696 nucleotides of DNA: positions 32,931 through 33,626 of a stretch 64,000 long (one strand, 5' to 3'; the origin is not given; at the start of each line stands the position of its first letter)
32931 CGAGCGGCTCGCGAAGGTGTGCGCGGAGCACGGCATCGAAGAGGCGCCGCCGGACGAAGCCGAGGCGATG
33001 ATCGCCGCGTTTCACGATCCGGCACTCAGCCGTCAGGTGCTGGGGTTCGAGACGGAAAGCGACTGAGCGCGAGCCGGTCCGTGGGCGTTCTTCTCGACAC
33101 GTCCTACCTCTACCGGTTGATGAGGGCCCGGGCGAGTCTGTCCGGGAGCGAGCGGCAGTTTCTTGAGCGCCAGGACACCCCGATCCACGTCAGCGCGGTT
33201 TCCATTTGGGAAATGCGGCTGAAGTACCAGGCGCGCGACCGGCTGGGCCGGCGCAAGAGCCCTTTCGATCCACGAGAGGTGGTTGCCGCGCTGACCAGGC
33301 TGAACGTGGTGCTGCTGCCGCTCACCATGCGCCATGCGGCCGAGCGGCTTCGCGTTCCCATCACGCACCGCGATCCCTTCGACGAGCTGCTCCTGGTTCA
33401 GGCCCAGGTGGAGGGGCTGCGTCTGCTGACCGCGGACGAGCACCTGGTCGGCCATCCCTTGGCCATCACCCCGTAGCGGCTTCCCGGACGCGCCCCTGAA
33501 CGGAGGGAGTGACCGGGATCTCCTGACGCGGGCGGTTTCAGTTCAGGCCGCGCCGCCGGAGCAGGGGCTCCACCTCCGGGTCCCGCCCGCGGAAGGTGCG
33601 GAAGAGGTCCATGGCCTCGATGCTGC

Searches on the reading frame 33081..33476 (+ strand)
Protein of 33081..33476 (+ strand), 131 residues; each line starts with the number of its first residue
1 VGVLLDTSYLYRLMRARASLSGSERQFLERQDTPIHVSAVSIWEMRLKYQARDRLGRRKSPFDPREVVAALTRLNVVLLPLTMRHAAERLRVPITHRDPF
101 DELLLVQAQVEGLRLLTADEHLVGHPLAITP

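Call 34: search_protein_families(library=pfam, proteins=[window:33081-33476:+], max_evalue=0.001)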
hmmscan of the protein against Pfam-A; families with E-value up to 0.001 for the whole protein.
window:33081-33476:+ (131 aa): 1 family
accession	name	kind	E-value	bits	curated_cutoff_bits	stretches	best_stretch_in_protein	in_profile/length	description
PF01850.27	PIN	-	4.4e-13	50.3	23.6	1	3-122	1-114/120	PIN domain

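Call 49: find_encoding_contigs(protein=window:33081-33476:+, flank=3000, max_places=8)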
Protein window:33081-33476:+ (131 aa): 19 contigs read that carry it; 8 places shown.
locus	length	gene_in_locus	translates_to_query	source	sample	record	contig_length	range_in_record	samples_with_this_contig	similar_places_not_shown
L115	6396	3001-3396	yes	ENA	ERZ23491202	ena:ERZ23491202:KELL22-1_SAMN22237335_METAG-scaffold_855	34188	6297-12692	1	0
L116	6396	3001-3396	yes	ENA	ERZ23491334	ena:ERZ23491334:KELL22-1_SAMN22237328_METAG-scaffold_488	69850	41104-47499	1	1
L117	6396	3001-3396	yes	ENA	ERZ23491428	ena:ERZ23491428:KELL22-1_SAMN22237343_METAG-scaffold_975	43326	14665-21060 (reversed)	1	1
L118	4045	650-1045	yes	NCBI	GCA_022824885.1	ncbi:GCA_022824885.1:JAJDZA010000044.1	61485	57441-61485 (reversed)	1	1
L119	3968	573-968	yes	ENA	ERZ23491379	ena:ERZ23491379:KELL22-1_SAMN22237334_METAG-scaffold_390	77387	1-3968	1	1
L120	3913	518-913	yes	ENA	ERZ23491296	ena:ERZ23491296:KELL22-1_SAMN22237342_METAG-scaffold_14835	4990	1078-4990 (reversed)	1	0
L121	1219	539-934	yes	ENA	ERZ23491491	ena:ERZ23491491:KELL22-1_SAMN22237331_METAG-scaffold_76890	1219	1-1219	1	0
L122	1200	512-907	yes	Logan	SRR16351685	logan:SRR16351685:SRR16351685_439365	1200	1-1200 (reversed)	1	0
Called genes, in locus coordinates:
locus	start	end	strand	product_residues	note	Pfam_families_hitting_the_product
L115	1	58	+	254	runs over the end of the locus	PF00005:ABC_tran, PF13304:AAA_21 (faint)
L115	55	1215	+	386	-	PF12704:MacB_PCD (weak), PF02687:FtsX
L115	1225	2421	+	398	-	PF12704:MacB_PCD, PF02687:FtsX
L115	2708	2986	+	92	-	PF02604:PhdYeFM_antitox (weak)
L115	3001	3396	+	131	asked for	PF01850:PIN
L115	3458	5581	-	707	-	PF01432:Peptidase_M3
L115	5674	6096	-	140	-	PF01850:PIN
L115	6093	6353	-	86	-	PF22513:FitA-like_RHH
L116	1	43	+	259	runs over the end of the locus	PF00005:ABC_tran, PF13304:AAA_21 (faint)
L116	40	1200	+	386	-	PF12704:MacB_PCD (weak), PF02687:FtsX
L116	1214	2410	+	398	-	PF12704:MacB_PCD, PF02687:FtsX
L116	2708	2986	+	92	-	PF02604:PhdYeFM_antitox (weak)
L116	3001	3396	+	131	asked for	PF01850:PIN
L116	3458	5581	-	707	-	PF01432:Peptidase_M3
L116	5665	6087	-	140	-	PF01850:PIN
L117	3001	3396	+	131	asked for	PF01850:PIN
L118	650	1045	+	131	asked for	PF01850:PIN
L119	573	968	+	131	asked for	PF01850:PIN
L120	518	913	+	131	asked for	PF01850:PIN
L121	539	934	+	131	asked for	PF01850:PIN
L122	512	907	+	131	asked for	PF01850:PIN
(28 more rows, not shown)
